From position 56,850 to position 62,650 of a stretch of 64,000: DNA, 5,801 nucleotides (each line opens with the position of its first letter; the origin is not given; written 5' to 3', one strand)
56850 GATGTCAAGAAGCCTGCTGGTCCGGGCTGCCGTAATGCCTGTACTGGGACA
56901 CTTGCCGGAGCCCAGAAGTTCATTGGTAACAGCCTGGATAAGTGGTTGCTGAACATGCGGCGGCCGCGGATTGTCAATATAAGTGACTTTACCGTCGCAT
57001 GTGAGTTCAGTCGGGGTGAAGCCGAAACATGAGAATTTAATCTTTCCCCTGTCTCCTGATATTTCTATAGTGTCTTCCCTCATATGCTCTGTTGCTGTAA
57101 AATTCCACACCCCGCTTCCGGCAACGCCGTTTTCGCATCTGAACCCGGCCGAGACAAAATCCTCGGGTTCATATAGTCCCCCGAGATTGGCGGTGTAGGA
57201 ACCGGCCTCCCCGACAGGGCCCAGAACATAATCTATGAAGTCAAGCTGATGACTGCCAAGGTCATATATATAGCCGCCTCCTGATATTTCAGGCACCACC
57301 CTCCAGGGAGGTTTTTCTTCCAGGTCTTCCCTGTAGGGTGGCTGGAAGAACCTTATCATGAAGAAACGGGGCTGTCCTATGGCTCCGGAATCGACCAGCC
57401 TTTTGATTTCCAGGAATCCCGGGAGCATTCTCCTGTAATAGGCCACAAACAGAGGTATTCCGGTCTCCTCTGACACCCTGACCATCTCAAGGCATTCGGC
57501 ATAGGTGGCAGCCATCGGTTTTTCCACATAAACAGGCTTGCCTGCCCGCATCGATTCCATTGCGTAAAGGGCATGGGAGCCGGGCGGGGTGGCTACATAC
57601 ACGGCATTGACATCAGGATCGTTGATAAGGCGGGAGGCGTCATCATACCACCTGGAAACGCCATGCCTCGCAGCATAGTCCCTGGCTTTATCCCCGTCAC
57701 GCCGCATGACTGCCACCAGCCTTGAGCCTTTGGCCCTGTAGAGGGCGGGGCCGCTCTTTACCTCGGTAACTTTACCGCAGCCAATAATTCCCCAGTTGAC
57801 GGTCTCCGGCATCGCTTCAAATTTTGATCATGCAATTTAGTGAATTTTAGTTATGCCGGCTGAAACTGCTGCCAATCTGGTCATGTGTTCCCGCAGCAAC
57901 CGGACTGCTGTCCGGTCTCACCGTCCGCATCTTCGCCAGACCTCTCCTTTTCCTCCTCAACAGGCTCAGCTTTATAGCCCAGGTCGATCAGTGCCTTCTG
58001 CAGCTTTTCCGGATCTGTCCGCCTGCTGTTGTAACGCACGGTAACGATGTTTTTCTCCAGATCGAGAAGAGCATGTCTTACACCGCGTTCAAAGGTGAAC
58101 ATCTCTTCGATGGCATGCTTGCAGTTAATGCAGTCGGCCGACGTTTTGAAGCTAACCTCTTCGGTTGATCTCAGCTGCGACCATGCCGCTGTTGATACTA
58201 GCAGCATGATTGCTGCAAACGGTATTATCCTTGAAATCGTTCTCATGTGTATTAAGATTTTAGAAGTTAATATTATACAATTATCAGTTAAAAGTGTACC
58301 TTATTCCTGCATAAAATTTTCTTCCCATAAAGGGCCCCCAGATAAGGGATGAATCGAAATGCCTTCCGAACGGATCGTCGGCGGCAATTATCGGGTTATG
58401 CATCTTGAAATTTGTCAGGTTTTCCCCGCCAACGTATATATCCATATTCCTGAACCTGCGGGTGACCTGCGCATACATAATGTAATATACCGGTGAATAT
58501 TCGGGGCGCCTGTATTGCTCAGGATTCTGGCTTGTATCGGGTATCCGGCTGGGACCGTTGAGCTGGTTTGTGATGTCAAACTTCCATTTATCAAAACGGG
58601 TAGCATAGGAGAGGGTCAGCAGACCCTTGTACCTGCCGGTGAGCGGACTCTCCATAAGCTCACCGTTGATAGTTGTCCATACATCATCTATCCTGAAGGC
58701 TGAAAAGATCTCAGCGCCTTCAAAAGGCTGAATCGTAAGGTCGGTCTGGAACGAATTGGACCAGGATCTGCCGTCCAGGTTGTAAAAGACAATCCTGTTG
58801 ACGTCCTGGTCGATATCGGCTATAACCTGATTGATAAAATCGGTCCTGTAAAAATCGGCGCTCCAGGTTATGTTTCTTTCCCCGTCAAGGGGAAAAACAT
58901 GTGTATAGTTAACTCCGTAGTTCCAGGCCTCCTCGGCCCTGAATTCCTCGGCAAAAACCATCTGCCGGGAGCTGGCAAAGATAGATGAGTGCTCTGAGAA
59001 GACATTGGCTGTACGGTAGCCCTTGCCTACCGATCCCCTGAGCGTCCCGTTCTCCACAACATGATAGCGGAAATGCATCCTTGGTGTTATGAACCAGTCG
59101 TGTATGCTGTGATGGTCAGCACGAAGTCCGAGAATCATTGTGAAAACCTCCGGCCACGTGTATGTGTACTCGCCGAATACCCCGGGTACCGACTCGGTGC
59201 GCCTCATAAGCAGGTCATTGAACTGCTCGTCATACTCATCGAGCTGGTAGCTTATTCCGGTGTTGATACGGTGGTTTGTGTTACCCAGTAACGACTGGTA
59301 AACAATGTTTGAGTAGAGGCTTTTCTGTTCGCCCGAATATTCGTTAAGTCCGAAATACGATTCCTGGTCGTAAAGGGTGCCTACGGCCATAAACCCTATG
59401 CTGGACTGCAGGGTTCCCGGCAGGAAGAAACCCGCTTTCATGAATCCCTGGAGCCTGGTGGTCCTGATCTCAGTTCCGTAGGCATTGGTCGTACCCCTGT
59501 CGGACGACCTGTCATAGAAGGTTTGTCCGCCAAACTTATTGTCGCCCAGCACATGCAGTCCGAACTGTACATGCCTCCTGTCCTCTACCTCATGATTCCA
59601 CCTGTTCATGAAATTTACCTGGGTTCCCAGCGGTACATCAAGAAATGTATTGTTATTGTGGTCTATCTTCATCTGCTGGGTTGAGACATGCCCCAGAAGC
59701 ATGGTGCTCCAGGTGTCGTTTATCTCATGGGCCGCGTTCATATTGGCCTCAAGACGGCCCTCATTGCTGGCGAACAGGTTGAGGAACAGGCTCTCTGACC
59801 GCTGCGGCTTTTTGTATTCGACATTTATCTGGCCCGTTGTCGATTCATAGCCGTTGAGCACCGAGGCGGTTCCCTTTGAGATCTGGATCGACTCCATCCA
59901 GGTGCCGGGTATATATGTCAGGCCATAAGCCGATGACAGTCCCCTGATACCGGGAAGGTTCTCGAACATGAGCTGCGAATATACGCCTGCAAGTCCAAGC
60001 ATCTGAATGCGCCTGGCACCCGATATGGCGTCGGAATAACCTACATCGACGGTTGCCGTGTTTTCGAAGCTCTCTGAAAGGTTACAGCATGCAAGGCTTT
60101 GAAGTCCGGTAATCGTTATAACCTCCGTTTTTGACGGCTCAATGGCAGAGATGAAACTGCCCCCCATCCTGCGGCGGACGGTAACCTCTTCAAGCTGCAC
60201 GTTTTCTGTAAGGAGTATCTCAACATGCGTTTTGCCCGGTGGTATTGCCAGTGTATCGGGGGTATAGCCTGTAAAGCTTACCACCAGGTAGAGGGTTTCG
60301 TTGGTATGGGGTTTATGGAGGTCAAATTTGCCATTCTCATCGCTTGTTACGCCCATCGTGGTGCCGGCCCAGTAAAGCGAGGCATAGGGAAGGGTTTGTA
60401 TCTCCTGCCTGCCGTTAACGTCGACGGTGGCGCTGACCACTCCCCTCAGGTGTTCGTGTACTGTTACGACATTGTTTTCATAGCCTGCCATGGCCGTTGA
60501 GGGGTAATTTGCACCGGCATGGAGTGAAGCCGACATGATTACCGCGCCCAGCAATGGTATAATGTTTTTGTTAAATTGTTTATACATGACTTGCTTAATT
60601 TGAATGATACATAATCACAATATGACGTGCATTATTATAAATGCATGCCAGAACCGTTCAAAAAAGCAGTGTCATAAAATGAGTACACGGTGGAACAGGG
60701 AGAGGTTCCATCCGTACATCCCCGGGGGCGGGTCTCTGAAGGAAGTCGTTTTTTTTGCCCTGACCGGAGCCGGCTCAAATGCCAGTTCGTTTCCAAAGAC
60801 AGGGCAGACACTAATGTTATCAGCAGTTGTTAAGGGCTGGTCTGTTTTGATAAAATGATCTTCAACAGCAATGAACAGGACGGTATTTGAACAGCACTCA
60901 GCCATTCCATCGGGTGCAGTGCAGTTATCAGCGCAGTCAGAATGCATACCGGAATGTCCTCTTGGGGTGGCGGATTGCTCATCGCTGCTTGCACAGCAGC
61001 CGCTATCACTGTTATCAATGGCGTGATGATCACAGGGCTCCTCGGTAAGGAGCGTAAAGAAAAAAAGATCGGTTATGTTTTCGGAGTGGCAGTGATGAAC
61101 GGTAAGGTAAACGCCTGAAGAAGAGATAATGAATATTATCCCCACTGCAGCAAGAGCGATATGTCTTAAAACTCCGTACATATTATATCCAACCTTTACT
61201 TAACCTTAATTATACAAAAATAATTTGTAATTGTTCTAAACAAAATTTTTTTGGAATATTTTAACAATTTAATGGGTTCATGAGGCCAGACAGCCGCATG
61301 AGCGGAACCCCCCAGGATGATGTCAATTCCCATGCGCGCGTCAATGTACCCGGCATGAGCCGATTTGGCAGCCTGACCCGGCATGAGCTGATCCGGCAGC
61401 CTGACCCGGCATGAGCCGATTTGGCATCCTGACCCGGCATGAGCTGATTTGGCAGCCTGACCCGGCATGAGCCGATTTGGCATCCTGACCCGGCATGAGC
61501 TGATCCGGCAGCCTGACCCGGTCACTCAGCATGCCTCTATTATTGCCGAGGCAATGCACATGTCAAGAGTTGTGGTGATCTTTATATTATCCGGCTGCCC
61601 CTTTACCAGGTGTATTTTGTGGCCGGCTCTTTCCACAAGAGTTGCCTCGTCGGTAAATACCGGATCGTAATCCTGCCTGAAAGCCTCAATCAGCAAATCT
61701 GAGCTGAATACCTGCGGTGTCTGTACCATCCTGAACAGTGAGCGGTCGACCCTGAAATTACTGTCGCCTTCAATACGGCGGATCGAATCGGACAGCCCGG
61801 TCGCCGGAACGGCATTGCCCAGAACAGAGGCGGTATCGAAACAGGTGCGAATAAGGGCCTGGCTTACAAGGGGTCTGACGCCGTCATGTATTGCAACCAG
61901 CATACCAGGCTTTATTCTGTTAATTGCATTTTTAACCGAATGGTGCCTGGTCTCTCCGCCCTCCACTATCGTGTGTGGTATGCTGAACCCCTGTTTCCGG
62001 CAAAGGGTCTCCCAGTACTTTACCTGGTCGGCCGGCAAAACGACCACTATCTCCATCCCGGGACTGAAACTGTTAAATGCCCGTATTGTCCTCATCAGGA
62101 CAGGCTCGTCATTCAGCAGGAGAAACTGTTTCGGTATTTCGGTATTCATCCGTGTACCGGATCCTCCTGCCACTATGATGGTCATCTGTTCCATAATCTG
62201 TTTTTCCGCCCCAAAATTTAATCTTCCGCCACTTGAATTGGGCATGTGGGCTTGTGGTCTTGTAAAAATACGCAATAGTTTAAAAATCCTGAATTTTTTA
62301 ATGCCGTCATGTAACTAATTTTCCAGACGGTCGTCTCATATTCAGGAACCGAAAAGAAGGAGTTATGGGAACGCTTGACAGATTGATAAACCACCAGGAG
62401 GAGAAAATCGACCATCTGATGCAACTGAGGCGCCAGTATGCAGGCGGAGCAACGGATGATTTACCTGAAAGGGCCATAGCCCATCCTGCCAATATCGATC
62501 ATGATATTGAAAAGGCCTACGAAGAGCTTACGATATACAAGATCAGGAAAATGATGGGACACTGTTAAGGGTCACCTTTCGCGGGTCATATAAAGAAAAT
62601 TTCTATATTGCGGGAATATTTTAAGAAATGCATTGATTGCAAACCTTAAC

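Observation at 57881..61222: Cys/His-rich anchored protein + TonB-dependent receptor + secreted HMA protein: candidate uncharacterised outer-membrane metal-handling operon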

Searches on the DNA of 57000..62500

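Call 56: search_rna_families(source=window, start=57000, end=62500, threshold=evalue, max_evalue=1)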
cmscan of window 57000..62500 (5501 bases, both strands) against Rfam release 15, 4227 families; matches with E-value up to 1: 0.
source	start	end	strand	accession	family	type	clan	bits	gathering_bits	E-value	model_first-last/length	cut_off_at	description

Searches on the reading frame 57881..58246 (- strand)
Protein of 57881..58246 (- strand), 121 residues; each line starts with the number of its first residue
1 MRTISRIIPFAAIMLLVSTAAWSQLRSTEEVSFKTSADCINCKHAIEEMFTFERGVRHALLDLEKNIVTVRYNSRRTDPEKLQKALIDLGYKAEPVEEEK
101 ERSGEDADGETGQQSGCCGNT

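Call 3: search_protein_families(library=pfam, proteins=[window:57881-58246:-], max_evalue=0.01)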
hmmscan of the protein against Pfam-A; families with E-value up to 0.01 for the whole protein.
window:57881-58246:- (121 aa): 1 family
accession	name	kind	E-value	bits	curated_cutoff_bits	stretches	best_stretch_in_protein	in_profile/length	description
PF00403.32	HMA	-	2.8e-08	34.5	24.8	1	38-92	8-62/62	Heavy-metal-associated domain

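Call 4: search_protein_families(library=ncbifam, proteins=[window:57881-58246:-], max_evalue=0.01)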
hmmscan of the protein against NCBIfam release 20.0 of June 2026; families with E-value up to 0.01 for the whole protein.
window:57881-58246:- (121 aa): 10 families
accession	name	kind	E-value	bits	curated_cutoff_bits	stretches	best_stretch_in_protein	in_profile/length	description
NF033795.1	chaper_CopZ_Bs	exception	1.6e-07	31.4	91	1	39-92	11-64/66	copper chaperone CopZ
NF033794.2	chaper_CopZ_Eh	exception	8.8e-07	29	95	1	38-95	10-67/68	copper chaperone CopZ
NF033556.1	MerTP_fusion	equivalog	6.3e-06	25.9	180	1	27-93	118-185/186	mercuric transport protein MerTP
TIGR02052.1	MerP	equivalog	3.8e-05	24.1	92.55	1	10-92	7-87/92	mercury resistance system periplasmic binding protein MerP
TIGR00003.1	TIGR00003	subfamily_domain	7.3e-05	22.9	62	1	38-93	10-65/66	copper ion binding protein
NF047957.1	CopZ_AFE_1862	equivalog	0.00043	20.7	85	1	39-94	10-62/62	CopZ family metallochaperone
NF010311.1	PRK13748.1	subfamily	0.0016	17.4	600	1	38-105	9-75/560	mercury(II) reductase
NF033781.1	chaper_CopP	exception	0.0018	18.4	112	1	38-92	7-63/65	copper-binding metallochaperone CopP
NF045683.1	MerT_CopZ_Se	exception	0.0057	16.1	375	1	37-94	171-228/235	MerT/CopZ fusion-like heavy metal transport selenoprotein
NF041115.1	UxxU_metal_bind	equivalog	0.0063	16.6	95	1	39-97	15-73/74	metal-binding (seleno)protein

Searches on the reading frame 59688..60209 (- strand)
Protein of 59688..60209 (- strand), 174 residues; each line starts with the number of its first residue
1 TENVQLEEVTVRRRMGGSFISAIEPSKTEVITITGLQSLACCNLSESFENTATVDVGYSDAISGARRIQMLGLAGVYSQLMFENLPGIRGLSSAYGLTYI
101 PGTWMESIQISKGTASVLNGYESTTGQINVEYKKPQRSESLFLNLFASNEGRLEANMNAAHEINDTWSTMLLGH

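Call 47: search_solved_structures(query=window:59688-60209:-, max_evalue=10, show_alignments=0)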
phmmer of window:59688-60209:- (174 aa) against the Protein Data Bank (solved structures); distinct sequences matched with E-value up to 10: 10.
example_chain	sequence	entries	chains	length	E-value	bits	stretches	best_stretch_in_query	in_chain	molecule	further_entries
9gbc_A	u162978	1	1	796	0.0085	19.1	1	34-138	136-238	TonB-linked outer membrane receptor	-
3qlb_A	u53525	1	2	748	1.2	12.2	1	25-136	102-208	Enantio-pyochelin receptor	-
1by3_A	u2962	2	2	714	1.5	11.9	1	41-139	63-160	PROTEIN (FERRICHROME-IRON RECEPTOR PRECURSOR (FHUA)) | FERRIC HYDROXAMATE UPTAKE PROTEIN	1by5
8a60_A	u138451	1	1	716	1.5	11.9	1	41-139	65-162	Ferrichrome outer membrane transporter/phage receptor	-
1fcp_A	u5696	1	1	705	1.5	11.8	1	41-139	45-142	PROTEIN (FERRIC HYDROXAMATE UPTAKE RECEPTOR)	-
8a8c_A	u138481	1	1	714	1.5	11.8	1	41-139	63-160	Ferrichrome outer membrane transporter/phage receptor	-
1fi1_A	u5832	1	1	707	1.5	11.8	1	41-139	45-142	FERRICHROME-IRON RECEPTOR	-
4cu4_A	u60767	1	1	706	1.5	11.8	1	41-139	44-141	FERRICHROME-IRON RECEPTOR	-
2fcp_A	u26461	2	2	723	1.5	11.8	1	41-139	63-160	PROTEIN (FERRIC HYDROXAMATE UPTAKE RECEPTOR) | FhuA iron-ferrichrome transporter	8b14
1qff_A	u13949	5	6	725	1.5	11.8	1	41-139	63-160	FERRIC HYDROXAMATE UPTAKE RECEPTOR | PROTEIN (FERRIC HYDROXAMATE UPTAKE RECEPTOR) | FERRIC HYDROXAMATE RECEPTOR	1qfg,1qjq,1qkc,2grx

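Call 48: search_solved_structures(query=window:59688-60209:-, max_evalue=2, show_alignments=3)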
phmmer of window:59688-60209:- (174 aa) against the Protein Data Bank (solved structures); distinct sequences matched with E-value up to 2: 10.
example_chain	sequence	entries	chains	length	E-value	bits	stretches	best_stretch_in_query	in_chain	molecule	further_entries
9gbc_A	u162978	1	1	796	0.0085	19.1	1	34-138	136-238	TonB-linked outer membrane receptor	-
3qlb_A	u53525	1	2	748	1.2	12.2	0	25-136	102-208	Enantio-pyochelin receptor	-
1by3_A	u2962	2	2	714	1.5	11.9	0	41-139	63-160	PROTEIN (FERRICHROME-IRON RECEPTOR PRECURSOR (FHUA)) | FERRIC HYDROXAMATE UPTAKE PROTEIN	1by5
8a60_A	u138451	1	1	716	1.5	11.9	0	41-139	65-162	Ferrichrome outer membrane transporter/phage receptor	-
1fcp_A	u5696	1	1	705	1.5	11.8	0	41-139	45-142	PROTEIN (FERRIC HYDROXAMATE UPTAKE RECEPTOR)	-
8a8c_A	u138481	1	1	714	1.5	11.8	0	41-139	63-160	Ferrichrome outer membrane transporter/phage receptor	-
1fi1_A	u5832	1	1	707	1.5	11.8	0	41-139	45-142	FERRICHROME-IRON RECEPTOR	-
4cu4_A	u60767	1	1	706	1.5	11.8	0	41-139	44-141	FERRICHROME-IRON RECEPTOR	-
2fcp_A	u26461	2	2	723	1.5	11.8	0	41-139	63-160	PROTEIN (FERRIC HYDROXAMATE UPTAKE RECEPTOR) | FhuA iron-ferrichrome transporter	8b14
1qff_A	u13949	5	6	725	1.5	11.8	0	41-139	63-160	FERRIC HYDROXAMATE UPTAKE RECEPTOR | PROTEIN (FERRIC HYDROXAMATE UPTAKE RECEPTOR) | FERRIC HYDROXAMATE RECEPTOR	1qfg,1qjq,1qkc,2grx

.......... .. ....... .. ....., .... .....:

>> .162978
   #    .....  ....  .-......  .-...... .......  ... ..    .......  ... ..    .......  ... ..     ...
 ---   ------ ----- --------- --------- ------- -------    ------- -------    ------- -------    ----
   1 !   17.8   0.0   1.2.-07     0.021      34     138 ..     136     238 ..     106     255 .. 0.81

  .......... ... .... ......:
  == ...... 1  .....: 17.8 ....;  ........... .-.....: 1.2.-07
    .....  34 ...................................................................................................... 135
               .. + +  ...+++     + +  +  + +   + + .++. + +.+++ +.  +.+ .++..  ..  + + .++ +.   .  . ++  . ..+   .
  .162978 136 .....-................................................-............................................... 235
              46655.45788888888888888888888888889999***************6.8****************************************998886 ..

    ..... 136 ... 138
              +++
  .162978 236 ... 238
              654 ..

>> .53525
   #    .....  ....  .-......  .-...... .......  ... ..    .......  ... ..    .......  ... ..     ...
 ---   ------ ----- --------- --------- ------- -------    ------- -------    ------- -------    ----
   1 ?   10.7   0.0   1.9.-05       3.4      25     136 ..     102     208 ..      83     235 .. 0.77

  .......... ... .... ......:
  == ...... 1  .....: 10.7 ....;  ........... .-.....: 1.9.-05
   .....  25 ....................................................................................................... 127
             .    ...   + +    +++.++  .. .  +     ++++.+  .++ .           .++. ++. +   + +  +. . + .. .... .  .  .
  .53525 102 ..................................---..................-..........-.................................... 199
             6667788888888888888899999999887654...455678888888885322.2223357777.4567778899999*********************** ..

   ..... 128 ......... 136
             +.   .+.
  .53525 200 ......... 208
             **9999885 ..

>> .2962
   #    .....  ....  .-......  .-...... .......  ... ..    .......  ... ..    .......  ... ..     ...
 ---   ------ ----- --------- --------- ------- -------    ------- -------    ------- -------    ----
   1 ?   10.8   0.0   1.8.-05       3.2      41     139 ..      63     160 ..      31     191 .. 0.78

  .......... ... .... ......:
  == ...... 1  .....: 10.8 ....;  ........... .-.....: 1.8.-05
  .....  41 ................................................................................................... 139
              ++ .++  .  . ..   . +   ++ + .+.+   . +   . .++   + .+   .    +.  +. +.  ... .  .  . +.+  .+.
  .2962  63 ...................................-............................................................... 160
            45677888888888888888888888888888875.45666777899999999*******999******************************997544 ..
